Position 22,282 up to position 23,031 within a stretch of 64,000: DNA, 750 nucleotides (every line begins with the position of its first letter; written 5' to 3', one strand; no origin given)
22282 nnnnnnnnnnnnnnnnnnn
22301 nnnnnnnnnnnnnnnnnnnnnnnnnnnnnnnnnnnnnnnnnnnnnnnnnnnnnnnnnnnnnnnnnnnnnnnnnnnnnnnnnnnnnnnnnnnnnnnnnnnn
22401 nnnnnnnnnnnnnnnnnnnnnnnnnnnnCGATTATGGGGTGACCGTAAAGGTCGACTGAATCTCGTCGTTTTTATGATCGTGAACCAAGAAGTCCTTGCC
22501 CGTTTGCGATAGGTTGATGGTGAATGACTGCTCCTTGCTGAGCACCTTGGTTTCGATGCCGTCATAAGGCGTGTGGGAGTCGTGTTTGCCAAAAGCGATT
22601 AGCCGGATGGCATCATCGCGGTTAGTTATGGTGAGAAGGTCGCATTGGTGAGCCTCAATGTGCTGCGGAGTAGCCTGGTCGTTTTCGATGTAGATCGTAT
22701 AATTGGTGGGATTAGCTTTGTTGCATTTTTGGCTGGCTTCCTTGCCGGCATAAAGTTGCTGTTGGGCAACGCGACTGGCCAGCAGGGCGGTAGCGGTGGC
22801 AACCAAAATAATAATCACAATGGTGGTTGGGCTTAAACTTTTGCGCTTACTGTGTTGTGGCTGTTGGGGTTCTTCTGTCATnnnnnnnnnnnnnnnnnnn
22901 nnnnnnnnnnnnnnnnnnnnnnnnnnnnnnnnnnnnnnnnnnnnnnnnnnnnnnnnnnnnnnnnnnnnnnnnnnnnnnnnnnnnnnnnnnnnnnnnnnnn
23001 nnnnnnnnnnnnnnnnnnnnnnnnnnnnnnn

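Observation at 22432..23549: CyoD fused to a cupredoxin-like domain, followed by a stand-alone membrane-anchored paralog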

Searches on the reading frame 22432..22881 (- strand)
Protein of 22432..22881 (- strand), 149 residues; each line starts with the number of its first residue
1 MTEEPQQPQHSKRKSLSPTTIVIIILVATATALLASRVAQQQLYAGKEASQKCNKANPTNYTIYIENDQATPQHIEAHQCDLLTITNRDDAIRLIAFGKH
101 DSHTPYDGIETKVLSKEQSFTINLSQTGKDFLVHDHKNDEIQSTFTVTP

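Call 4: search_protein_families(library=pfam, proteins=[window:22432-22881:-], max_evalue=1)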
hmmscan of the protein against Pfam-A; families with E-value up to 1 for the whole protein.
window:22432-22881:- (149 aa): 1 family
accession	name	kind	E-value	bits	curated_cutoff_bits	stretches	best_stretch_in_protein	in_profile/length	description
PF13473.12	Cupredoxin_1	-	0.04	14.4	27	1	48-128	16-86/104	Cupredoxin-like domain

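Call 9: find_homologous_proteins(query=window:22432-22881:-)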
Query window:22432-22881:- (149 aa): 3 proteins with E <= 0.001 among 29 candidates.
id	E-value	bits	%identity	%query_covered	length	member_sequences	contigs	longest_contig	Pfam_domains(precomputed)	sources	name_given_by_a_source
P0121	3.1e-92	324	100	100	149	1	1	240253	-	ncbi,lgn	-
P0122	2.1e-70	253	79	100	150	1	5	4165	-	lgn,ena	-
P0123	4.3e-53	197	62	100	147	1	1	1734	-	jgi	jgi:hypothetical protein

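Call 30: search_protein_representatives(alignment_id=A3)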
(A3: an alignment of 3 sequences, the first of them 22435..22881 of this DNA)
Query: 3 sequences, 150 profile positions. Proteins with E-value up to 0.001 (for the whole library): 368; up to 1e-10: 205; up to 1e-30: 10. The best 150 are listed.
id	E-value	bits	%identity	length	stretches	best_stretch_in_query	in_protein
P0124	4.7e-37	143.4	-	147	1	11-148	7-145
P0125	2.0e-34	134.9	-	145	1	12-148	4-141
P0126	3.5e-33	130.8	-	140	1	14-147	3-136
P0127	7.7e-33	129.7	-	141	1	19-148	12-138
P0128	1.5e-32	128.8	-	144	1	20-148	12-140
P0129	1.6e-32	128.6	-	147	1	17-148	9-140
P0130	3.6e-32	127.5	-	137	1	21-148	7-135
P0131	1.6e-31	125.4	-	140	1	18-147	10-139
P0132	3.5e-31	124.3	-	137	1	20-147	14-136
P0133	6.4e-31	123.5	-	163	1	21-148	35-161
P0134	1.8e-30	122.0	-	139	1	20-148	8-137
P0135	9.1e-30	119.7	-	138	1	20-148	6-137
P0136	1.5e-29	119.0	-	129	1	53-150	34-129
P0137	3.3e-29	117.9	-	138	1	15-148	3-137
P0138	3.0e-28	114.8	-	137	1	21-148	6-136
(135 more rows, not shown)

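Call 32: find_encoding_contigs(protein=P0125, flank=8000, max_places=3)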
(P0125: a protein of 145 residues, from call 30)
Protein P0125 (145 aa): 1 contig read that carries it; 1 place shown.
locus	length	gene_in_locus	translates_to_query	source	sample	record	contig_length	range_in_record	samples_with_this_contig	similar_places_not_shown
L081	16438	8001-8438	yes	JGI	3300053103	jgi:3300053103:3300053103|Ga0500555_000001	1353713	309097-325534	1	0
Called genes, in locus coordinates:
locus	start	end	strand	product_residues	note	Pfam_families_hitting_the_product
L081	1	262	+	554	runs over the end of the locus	PF05157:MshEN (weak), PF00437:T2SSE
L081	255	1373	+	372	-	PF00482:T2SSF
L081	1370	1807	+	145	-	PF07963:N_methyl (weak)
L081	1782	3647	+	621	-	PF08309:LVIVD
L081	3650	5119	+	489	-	-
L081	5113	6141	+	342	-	-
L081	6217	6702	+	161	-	PF07963:N_methyl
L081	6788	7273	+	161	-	PF07963:N_methyl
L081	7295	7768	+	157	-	PF07963:N_methyl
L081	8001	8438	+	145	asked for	-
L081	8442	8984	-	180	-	PF20221:DUF6580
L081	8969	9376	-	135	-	PF14478:DUF4430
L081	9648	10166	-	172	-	-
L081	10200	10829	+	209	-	-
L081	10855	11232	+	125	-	-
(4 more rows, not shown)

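Call 33: search_protein_families(library=ncbifam, proteins=[window:22432-22881:-, P0125, P0130], max_evalue=1)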
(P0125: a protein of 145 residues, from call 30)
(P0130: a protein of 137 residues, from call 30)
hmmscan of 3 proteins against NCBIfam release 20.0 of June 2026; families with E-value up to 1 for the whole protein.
window:22432-22881:- (149 aa): 2 families
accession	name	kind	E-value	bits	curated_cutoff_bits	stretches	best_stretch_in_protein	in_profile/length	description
NF038389.1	ArsS_fam_HK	equivalog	0.084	12.3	250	1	20-145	6-132/403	ArsS family sensor histidine kinase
NF007812.0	PRK10520.1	equivalog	0.085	12.4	209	1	4-41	138-175/206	homoserine/homoserine lactone efflux protein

P0125 (145 aa): 0 families

P0130 (137 aa): 3 families
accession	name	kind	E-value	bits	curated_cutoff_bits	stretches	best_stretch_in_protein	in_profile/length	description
NF040678.1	EntFM_CwpFM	equivalog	0.0095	15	720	1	24-57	126-159/430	enterotoxin EntFM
NF050032.1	Rv1733c_fam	subfamily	0.23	11.3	80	1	7-62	21-74/180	Rv1733c family protein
TIGR04361.1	TrbK_Ti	equivalog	0.42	11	50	1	6-33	3-33/64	entry exclusion protein TrbK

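Call 36: search_solved_structures(query=A4, max_evalue=10, show_alignments=5)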
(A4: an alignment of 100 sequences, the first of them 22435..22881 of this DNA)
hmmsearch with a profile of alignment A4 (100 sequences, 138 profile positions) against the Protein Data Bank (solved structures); distinct sequences matched with E-value up to 10: 19.
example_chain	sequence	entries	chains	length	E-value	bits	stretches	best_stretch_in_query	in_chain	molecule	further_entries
1sfd_A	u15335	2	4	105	0.14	15.4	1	51-136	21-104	Amicyanin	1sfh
1sf3_A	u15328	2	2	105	0.21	14.8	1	51-136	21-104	Amicyanin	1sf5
2qdv_A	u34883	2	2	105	0.37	14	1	51-136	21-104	Amicyanin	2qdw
4p5r_A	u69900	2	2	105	0.4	13.9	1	51-136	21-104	Amicyanin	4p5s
1mda_A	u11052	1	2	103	0.46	13.7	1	52-136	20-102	AMICYANIN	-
1aac_A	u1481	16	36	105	0.48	13.6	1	51-136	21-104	AMICYANIN | PROTEIN (AMICYANIN)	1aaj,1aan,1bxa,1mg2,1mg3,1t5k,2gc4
3ie9_A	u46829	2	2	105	0.5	13.6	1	51-136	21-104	Amicyanin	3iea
6wg4_A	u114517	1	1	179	0.5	13.6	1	60-95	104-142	Structural maintenance of chromosomes protein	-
2idq_A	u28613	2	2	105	0.57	13.4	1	51-136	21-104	Amicyanin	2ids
3ply_A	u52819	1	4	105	0.62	13.3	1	51-136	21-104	Amicyanin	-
2gb2_A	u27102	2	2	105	0.67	13.2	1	52-136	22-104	Amicyanin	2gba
5v0m_A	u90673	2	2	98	0.7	13.1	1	88-137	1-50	Type IV pilin protein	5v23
6wg6_A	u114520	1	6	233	0.79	12.9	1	68-95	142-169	Structural maintenance of chromosomes protein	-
7dg5_A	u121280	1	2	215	0.8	12.9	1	68-95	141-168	Structural maintenance of chromosomes protein 1A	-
2wd5_A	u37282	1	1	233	0.8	12.9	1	68-95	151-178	STRUCTURAL MAINTENANCE OF CHROMOSOMES PROTEIN 1A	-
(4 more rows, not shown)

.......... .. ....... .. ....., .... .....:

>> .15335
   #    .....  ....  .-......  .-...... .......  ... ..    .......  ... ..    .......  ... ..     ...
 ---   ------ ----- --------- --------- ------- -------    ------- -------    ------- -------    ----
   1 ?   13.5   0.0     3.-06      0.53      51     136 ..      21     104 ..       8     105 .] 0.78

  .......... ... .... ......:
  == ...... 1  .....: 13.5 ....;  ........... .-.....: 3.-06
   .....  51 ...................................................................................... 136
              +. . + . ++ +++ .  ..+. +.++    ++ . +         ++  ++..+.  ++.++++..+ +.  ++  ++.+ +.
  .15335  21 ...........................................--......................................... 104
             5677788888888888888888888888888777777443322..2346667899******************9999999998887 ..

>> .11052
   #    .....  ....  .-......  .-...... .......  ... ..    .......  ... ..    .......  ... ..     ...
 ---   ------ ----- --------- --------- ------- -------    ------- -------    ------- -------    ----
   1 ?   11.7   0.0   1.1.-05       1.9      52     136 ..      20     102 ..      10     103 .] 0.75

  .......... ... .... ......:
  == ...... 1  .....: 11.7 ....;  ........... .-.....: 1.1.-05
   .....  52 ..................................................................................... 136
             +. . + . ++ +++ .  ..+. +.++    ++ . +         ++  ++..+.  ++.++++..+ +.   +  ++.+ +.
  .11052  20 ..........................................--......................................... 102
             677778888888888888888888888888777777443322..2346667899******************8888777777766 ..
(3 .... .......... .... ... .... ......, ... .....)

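Call 37: find_encoding_contigs(protein=P0126, flank=7000, max_places=2)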
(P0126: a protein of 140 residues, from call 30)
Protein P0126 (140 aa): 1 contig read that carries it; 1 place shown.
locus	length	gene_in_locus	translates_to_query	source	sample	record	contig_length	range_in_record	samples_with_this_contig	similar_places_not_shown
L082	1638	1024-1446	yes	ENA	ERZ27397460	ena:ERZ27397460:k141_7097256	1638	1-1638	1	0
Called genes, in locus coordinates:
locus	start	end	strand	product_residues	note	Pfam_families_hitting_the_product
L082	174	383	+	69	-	-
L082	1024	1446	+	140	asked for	PF13473:Cupredoxin_1 (weak)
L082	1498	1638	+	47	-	?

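Call 38: find_encoding_contigs(protein=P0130, flank=7000, max_places=2)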
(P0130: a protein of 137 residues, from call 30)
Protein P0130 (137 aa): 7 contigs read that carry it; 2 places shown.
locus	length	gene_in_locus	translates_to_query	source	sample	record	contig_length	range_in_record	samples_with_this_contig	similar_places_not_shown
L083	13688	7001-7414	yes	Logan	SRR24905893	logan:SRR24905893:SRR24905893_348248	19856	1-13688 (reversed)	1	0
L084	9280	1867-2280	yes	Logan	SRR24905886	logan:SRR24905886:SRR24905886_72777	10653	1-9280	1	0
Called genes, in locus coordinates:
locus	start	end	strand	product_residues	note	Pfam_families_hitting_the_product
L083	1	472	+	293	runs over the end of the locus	PF03706:LPG_synthase_TM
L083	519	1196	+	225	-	PF00072:Response_reg, PF00486:Trans_reg_C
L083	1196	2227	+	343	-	PF00512:HisKA, PF02518:HATPase_c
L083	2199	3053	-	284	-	PF01040:UbiA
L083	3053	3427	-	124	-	PF03626:COX4_pro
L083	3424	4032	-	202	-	PF00510:COX3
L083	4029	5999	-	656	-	PF00115:COX1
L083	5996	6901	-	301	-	PF00116:COX2, PF06481:COX_ARM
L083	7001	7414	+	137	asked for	-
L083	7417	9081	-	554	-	PF01565:FAD_binding_4, PF02913:FAD-oxidase_C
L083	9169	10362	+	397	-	PF01266:DAO (faint), PF07992:Pyr_redox_2, PF13454:NAD_binding_9 (faint), PF00070:Pyr_redox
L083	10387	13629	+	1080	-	PF00580:UvrD-helicase, PF13245:AAA_19, PF13604:AAA_30 (faint), PF13087:AAA_12 (faint), PF13361:UvrD_C, PF13538:UvrD_C_2 (faint), PF12705:PDDEXK_1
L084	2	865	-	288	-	?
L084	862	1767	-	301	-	PF00116:COX2, PF06481:COX_ARM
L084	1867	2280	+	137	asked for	-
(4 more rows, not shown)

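Call 39: find_encoding_contigs(protein=P0137, flank=7000, max_places=2)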
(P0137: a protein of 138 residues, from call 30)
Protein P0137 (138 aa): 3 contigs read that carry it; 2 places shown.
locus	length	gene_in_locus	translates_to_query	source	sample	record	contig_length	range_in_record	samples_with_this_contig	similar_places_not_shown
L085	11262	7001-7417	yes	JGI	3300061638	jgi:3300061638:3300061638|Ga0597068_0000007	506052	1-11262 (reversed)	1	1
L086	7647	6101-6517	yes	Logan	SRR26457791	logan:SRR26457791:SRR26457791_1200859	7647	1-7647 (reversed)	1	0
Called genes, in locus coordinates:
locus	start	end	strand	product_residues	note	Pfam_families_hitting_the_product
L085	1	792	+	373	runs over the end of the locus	PF13624:SurA_N_3, PF13145:Rotamase_2, PF13616:Rotamase_3, PF00639:Rotamase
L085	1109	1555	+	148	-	-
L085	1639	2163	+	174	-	-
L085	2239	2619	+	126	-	-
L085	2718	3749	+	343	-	PF01828:Peptidase_A4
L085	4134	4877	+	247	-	-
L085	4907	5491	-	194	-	PF03992:ABM (weak), PF27539:Y2318_C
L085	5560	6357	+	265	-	-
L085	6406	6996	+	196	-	-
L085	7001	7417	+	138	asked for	-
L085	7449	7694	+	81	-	PF03083:MtN3_slv, PF04193:PQ-loop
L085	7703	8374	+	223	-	PF11139:SfLAP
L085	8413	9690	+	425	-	-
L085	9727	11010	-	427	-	-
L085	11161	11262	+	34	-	?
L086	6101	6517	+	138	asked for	-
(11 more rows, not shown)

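Call 41: predict_structure(alignment_id=A4)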
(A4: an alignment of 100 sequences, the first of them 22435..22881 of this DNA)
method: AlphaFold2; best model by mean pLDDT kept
length: 149 residues; sequences in the alignment: 100
mean_pLDDT: 92.6   pTM: 0.73
mean pLDDT of the five models: 92.6, 92.4, 91.9, 92.0, 91.7
residues with pLDDT >= 90: 114; 70-90: 30; 50-70: 5; < 50: 0
segments of 3 or more residues with pLDDT < 50: none
pLDDT, mean of each block of 10 residues (from residue 1): 80 89 97 93 72 87 98 98 98 96 92 98 96 97 97
secondary structure, 60 per line:
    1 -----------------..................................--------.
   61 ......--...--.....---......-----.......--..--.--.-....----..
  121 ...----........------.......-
elements in order: H18-51 E60-66 E69-71 E74-78 E82-87 E93-99 E111-114 E119-123 E128-135 E142-148

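Call 43: find_encoding_contigs(protein=P0127, flank=7000, max_places=2)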
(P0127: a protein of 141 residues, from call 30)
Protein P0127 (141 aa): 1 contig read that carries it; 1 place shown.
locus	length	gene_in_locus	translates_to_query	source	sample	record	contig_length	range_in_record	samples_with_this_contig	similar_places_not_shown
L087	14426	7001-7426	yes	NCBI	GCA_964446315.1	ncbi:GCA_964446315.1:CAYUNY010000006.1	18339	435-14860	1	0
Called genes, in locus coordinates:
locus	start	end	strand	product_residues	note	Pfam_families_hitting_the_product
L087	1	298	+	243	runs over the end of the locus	?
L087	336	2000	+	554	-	PF01565:FAD_binding_4, PF02913:FAD-oxidase_C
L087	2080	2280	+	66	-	-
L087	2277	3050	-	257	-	PF01040:UbiA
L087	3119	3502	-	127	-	PF03626:COX4_pro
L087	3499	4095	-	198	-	PF00510:COX3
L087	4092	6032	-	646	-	PF00115:COX1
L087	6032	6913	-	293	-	PF00116:COX2 (weak), PF06481:COX_ARM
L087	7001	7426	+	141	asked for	PF13473:Cupredoxin_1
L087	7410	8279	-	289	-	PF03706:LPG_synthase_TM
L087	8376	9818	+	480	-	-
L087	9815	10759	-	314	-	PF00535:Glycos_transf_2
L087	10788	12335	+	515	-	PF03816:LytR_cpsA_psr, PF13399:LytR_C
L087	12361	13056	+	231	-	PF00027:cNMP_binding, PF13545:HTH_Crp_2, PF00325:Crp (weak)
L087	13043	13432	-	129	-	PF00072:Response_reg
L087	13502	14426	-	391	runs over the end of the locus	PF00989:PAS, PF13188:PAS_8 (weak), PF08448:PAS_4, PF13426:PAS_9, PF00512:HisKA, PF13581:HATPase_c_2 (weak), PF02518:HATPase_c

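Call 44: find_encoding_contigs(protein=P0132, flank=7000, max_places=2)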
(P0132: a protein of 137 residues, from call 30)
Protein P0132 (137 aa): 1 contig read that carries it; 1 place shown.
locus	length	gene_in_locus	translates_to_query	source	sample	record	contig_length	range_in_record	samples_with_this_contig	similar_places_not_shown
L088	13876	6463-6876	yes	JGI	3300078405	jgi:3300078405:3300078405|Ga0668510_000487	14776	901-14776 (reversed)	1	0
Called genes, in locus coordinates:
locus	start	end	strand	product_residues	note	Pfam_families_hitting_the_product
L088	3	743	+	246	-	?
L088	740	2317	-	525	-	PF06202:GDE_C, PF01204:Trehalase (weak), PF22422:MGH1-like_GH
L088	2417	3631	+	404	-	PF13439:Glyco_transf_4, PF13579:Glyco_trans_4_4 (weak), PF00534:Glycos_transf_1, PF13692:Glyco_trans_1_4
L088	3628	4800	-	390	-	PF05496:RuvB_N, PF01078:Mg_chelatase (faint), PF13191:AAA_16 (faint), PF20720:nSTAND3 (weak), PF00004:AAA, PF13173:AAA_14 (weak), PF16193:AAA_assoc_2, PF12002:MgsA_C, +2 more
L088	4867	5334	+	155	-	PF07963:N_methyl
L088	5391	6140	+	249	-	PF01145:Band_7, PF13421:Band_7_1 (weak)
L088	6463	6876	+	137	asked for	-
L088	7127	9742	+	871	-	-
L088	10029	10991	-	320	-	PF10343:Q_salvage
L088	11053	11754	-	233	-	PF24038:DUF7347 (weak), PF00293:NUDIX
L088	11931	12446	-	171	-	-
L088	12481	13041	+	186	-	PF01872:RibD_C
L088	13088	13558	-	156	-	PF00011:HSP20, PF17886:ArsA_HSP20 (weak)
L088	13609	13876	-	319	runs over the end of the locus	PF18723:HMUDK_hel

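Call 54: find_homologous_proteins(query=A4, max_evalue=0.00001)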
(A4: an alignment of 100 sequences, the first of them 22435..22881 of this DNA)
Query A4 (100 sequences) (149 aa, profile of the alignment): 44 proteins with E <= 0.00001 among 2038 candidates.
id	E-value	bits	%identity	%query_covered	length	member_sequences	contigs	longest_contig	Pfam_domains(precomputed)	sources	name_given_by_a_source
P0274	1.0e-45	173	44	85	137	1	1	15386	PF13473.13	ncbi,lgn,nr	ncbi:MAG TPA: cupredoxin domain-containing protein [Patescibacteria group bacterium]|nr:cupredoxin d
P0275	7.4e-45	170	41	91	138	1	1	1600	PF13473.13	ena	-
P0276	7.8e-45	170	41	85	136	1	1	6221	PF13473.13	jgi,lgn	jgi:plastocyanin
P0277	7.9e-45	170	44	79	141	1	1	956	-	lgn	-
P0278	1.8e-44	169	41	82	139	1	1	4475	PF13473.13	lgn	-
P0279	4.1e-44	168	45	79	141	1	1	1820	-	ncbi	-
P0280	4.5e-44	168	44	85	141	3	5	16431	-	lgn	-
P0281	9.8e-44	167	40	89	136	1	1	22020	PF13473.13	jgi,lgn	jgi:hypothetical protein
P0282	2.6e-43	165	38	90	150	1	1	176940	-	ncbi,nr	ncbi:MAG: hypothetical protein JWN01_904 [Patescibacteria group bacterium]|nr:hypothetical protein [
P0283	4.8e-43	164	37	86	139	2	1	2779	PF13473.13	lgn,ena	-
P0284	1.1e-42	163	46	64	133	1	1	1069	-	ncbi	-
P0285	2.0e-42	162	36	86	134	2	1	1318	PF13473.13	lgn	-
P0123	3.4e-42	162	62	100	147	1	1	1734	-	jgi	jgi:hypothetical protein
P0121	3.5e-42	162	100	100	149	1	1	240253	-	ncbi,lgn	-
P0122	4.8e-42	161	79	100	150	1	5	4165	-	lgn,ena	-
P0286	5.1e-42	161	44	70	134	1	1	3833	PF13473.13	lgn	-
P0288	7.1e-41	157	47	66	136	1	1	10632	PF13473.13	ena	-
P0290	1.7e-40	156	32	91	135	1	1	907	PF13473.13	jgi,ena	-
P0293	4.2e-40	155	46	75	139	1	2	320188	-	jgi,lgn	jgi:hypothetical protein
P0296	7.2e-36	141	36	85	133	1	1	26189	PF13473.13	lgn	-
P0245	8.8e-34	134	37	91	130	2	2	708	PF13473.13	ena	-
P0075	2.8e-30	123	32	88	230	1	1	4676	PF13473.13,PF03626.20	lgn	-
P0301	1.5e-29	121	32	87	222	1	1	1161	PF13473.13,PF03626.20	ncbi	-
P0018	4.3e-28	116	36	60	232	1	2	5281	PF13473.13,PF03626.20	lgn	-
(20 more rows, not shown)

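Call 55: find_encoding_contigs(protein=P0274, flank=7000, max_places=1)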
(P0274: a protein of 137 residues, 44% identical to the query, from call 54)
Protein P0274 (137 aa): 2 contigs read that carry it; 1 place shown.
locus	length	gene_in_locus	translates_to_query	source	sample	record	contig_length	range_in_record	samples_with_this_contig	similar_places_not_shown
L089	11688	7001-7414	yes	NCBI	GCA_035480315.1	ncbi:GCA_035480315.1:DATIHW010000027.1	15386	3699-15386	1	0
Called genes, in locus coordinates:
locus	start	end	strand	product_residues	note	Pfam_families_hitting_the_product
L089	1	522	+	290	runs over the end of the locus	PF03706:LPG_synthase_TM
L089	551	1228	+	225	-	PF00072:Response_reg, PF00486:Trans_reg_C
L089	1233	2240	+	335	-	PF00512:HisKA, PF02518:HATPase_c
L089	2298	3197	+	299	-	PF00116:COX2, PF06481:COX_ARM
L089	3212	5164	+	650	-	PF00115:COX1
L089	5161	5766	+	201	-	PF00510:COX3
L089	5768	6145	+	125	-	PF03626:COX4_pro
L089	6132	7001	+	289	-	PF01040:UbiA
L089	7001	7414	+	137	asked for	PF13473:Cupredoxin_1 (weak)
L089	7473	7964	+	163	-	PF05025:RbsD_FucU (faint)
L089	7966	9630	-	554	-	PF01565:FAD_binding_4, PF02913:FAD-oxidase_C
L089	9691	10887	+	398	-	PF01134:GIDA (faint), PF07992:Pyr_redox_2, PF13454:NAD_binding_9 (faint), PF00070:Pyr_redox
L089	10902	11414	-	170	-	-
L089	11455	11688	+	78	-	PF13086:AAA_11 (weak), PF13604:AAA_30 (weak), PF00580:UvrD-helicase, PF13245:AAA_19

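Call 56: find_encoding_contigs(protein=P0281, flank=7000, max_places=1)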
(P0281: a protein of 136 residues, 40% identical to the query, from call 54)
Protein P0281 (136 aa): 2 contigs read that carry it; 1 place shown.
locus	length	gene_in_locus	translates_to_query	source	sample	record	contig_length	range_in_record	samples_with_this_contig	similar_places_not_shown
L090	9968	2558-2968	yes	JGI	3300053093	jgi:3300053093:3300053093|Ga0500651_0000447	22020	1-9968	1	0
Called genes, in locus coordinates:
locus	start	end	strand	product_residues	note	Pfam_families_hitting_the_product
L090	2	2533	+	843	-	?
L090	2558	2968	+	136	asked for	PF13473:Cupredoxin_1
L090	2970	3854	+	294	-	PF06481:COX_ARM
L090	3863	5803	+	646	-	PF00115:COX1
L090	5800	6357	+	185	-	PF00510:COX3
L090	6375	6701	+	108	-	PF03626:COX4_pro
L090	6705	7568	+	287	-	PF01040:UbiA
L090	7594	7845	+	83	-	-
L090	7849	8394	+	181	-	PF08002:DUF1697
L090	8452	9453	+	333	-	PF01595:CNNM, PF00571:CBS (faint)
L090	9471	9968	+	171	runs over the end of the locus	PF00293:NUDIX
